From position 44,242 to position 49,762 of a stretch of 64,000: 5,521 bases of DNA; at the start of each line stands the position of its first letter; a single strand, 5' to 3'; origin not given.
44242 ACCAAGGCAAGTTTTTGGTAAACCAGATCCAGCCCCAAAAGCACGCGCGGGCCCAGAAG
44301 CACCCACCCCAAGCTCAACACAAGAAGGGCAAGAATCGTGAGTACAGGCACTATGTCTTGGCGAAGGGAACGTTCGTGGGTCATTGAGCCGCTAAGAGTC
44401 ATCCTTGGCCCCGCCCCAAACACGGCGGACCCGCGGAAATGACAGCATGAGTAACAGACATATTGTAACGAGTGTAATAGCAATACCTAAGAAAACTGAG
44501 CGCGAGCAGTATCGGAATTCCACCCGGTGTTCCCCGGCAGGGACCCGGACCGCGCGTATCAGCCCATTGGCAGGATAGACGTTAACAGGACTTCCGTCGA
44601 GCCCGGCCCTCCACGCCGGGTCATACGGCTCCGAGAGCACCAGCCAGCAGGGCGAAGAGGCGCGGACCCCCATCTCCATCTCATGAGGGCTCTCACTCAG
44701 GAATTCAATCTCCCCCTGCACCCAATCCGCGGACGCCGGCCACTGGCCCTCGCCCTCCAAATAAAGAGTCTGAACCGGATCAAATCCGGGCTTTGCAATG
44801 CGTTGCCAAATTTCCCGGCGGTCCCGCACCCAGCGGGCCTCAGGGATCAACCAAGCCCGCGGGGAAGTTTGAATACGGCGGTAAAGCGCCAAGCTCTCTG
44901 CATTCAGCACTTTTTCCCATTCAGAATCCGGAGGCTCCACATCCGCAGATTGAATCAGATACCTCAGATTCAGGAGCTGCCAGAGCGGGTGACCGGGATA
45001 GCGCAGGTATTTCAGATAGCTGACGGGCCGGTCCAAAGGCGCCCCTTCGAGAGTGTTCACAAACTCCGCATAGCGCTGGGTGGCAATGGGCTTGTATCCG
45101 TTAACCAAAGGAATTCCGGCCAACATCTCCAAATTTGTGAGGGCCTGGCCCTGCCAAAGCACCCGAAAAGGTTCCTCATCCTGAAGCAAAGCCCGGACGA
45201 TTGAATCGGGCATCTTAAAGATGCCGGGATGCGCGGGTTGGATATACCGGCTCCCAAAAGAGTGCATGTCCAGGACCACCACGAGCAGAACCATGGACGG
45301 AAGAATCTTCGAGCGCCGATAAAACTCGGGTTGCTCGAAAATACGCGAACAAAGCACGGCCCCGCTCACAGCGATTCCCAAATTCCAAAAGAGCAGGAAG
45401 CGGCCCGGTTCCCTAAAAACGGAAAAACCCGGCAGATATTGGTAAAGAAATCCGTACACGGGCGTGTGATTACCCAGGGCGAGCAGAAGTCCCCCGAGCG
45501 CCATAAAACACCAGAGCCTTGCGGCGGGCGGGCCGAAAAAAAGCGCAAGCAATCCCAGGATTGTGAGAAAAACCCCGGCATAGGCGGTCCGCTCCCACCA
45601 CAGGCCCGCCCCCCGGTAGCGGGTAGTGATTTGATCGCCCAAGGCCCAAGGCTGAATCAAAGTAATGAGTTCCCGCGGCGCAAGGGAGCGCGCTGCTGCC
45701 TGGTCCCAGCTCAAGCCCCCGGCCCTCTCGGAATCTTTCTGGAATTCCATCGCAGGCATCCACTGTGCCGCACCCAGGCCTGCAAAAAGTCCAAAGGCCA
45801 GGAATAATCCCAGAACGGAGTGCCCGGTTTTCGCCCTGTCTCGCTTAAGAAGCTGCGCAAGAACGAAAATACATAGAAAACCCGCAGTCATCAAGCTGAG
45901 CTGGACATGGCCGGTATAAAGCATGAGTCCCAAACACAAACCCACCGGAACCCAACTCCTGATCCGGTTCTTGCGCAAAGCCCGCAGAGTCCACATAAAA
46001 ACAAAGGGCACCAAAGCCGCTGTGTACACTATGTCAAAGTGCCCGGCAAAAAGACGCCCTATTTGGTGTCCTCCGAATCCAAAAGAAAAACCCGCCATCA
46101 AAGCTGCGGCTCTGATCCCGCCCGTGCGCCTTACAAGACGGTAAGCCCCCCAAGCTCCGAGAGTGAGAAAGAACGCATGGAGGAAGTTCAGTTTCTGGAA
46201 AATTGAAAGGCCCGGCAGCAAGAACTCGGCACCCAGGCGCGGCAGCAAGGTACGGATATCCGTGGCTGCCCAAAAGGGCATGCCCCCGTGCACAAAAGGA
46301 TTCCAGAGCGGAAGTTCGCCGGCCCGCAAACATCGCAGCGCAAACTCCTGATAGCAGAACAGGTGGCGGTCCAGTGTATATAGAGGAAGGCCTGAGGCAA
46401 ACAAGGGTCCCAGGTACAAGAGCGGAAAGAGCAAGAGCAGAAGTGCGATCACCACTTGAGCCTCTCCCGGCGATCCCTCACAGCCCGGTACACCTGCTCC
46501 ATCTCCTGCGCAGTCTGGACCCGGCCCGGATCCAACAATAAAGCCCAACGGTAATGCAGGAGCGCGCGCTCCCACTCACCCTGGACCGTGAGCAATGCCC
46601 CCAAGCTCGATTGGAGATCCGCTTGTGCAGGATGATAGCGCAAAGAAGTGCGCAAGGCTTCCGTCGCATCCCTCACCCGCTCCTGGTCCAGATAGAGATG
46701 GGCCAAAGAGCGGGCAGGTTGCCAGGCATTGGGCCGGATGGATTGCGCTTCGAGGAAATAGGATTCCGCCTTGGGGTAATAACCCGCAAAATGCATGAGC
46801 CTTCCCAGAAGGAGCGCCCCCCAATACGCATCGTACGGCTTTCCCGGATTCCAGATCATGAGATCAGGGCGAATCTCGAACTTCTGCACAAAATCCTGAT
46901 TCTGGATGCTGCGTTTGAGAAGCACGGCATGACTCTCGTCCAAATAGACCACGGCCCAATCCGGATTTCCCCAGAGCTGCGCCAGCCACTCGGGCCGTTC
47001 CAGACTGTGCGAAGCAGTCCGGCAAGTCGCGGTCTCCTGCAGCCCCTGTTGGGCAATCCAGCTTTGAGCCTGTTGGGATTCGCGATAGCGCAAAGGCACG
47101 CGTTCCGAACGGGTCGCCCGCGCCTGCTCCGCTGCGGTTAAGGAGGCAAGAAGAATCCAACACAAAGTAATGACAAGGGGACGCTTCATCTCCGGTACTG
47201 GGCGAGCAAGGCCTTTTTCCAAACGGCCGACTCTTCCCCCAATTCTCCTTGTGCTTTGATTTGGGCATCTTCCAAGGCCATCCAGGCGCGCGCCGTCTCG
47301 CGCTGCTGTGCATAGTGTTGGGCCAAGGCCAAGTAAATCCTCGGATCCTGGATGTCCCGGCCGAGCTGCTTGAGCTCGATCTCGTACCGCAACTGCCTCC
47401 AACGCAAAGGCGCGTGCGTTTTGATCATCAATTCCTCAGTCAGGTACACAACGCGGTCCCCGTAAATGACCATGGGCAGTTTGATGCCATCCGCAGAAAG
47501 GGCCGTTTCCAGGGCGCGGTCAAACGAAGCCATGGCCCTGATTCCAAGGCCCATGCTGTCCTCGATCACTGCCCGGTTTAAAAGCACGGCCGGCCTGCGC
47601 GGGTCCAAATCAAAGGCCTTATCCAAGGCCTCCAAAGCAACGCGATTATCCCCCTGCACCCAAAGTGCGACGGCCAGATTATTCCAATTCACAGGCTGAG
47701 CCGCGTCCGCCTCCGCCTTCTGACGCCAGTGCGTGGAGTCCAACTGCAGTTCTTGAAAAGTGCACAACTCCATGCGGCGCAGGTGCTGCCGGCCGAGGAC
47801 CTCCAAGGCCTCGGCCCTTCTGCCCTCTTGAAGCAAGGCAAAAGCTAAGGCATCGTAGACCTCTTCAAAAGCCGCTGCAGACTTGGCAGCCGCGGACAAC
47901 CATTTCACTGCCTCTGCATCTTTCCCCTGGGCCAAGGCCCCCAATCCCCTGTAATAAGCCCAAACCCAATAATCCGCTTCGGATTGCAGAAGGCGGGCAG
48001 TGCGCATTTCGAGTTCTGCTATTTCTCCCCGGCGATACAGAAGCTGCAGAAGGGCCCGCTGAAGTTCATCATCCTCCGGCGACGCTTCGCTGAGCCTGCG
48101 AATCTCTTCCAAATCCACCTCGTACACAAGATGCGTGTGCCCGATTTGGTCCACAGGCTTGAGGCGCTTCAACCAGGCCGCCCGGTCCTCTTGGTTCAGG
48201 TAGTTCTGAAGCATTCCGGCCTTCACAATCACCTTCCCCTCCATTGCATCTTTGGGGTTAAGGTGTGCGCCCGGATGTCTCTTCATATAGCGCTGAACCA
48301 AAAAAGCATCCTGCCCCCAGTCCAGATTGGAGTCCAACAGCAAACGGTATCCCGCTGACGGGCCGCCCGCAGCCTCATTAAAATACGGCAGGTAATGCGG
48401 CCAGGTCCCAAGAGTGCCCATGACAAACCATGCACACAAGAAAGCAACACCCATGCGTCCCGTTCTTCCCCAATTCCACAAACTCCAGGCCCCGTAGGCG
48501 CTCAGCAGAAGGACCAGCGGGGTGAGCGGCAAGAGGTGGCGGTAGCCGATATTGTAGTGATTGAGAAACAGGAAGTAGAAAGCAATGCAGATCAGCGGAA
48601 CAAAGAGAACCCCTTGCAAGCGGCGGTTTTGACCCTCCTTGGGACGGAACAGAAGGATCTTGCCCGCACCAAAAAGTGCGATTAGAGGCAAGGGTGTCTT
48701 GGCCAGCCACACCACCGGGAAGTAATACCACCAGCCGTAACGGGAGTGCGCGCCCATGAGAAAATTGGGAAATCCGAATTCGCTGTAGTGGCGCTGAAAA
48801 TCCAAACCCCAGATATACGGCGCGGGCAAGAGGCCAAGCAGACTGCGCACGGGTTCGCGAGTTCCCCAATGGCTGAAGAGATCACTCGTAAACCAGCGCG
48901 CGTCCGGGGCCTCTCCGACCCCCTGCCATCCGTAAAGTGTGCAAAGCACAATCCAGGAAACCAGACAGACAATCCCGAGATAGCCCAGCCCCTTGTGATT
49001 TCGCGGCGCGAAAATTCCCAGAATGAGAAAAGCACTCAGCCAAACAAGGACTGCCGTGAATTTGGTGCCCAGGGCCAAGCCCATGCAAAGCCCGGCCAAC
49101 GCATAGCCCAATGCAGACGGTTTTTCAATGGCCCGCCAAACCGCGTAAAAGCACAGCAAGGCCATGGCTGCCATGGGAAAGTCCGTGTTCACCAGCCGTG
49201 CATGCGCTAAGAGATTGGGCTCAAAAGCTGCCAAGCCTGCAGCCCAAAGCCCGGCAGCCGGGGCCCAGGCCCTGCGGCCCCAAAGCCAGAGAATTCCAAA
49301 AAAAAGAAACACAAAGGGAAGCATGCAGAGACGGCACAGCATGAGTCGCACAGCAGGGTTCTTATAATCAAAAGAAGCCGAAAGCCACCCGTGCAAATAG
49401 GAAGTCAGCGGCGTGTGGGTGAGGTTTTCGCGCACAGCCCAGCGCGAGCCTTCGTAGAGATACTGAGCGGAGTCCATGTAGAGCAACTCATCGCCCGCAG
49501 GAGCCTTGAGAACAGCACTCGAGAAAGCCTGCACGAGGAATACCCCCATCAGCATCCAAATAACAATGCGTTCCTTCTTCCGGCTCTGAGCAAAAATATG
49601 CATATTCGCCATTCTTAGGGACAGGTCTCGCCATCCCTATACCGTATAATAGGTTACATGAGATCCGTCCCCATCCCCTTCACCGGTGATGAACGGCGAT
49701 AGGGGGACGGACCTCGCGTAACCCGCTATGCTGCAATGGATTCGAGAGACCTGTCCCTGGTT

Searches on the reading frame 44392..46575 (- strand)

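Call 6: search_protein_families(library=pfam, proteins=[window:44392-46575:-], max_evalue=0.001)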
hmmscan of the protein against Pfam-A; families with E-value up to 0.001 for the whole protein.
window:44392-46575:- (727 aa): 2 families
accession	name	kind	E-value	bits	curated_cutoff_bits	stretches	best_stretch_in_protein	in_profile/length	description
PF09586.16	YfhO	-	9.1e-09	34.7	28.5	1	640-701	774-835/835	Bacterial membrane protein YfhO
PF13231.12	PMT_2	-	2.3e-05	25.1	26.1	1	130-265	25-155/160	Dolichyl-phosphate-mannose-protein mannosyltransferase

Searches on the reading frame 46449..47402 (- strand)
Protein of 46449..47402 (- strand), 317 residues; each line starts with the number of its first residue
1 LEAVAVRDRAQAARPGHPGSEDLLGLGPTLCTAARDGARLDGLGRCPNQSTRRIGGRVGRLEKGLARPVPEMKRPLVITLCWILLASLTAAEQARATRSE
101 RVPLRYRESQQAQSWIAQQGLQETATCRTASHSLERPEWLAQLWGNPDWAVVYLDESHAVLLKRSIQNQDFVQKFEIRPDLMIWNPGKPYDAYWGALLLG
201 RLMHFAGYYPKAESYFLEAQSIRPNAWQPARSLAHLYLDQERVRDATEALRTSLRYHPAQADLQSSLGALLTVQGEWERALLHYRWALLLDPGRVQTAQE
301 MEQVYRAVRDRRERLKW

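Call 14: search_protein_families(library=pfam, proteins=[window:46449-47402:-], max_evalue=0.00001)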
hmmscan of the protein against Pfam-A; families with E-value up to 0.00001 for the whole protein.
window:46449-47402:- (317 aa): 3 families
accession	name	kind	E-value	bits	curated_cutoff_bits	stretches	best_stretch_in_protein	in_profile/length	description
PF00515.34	TPR_1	-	2.1e-08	34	27.8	0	262-292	2-32/34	Tetratricopeptide repeat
PF07719.23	TPR_2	-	9.3e-08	32.1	27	0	262-293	2-33/34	Tetratricopeptide repeat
PF13432.12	TPR_16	-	4.2e-06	27.5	32.7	1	233-288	3-58/65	Tetratricopeptide repeat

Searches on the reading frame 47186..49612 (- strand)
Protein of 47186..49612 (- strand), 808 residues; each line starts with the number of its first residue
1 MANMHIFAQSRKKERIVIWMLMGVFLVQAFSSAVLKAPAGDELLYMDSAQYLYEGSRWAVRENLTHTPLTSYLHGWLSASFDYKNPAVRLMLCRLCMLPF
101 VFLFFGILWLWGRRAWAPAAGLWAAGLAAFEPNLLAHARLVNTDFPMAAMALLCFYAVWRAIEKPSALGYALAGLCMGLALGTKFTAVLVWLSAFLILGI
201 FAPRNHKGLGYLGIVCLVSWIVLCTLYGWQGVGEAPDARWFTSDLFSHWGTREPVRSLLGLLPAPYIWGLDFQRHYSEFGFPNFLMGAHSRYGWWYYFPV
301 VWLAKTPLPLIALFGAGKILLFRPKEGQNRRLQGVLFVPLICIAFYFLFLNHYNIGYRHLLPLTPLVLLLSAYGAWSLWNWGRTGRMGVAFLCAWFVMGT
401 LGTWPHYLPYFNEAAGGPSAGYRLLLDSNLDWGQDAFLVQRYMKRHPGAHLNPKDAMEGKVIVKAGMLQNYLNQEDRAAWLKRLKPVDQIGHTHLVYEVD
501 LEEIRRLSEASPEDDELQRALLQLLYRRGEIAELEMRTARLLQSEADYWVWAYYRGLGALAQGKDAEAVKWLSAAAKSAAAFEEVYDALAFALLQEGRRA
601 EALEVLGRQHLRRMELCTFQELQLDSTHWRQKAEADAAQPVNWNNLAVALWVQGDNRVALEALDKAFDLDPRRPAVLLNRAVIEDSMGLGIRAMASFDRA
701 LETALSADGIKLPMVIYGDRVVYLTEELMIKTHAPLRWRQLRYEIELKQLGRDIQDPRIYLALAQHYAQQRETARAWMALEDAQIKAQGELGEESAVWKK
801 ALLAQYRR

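Call 6: search_protein_families(library=pfam, proteins=[window:47186-49612:-], max_evalue=0.001)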
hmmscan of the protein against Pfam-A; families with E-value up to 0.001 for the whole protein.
window:47186-49612:- (808 aa): 4 families
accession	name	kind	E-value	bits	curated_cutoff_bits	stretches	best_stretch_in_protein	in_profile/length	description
PF13231.12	PMT_2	-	1.2e-10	42.3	26.1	1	66-219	2-152/160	Dolichyl-phosphate-mannose-protein mannosyltransferase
PF07719.23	TPR_2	-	2.7e-08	33.8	27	0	643-672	4-33/34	Tetratricopeptide repeat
PF13428.12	TPR_14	-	0.00026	21.8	23.5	0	642-681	3-42/44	Tetratricopeptide repeat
PF13432.12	TPR_16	-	0.00048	21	32.7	1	646-702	3-59/65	Tetratricopeptide repeat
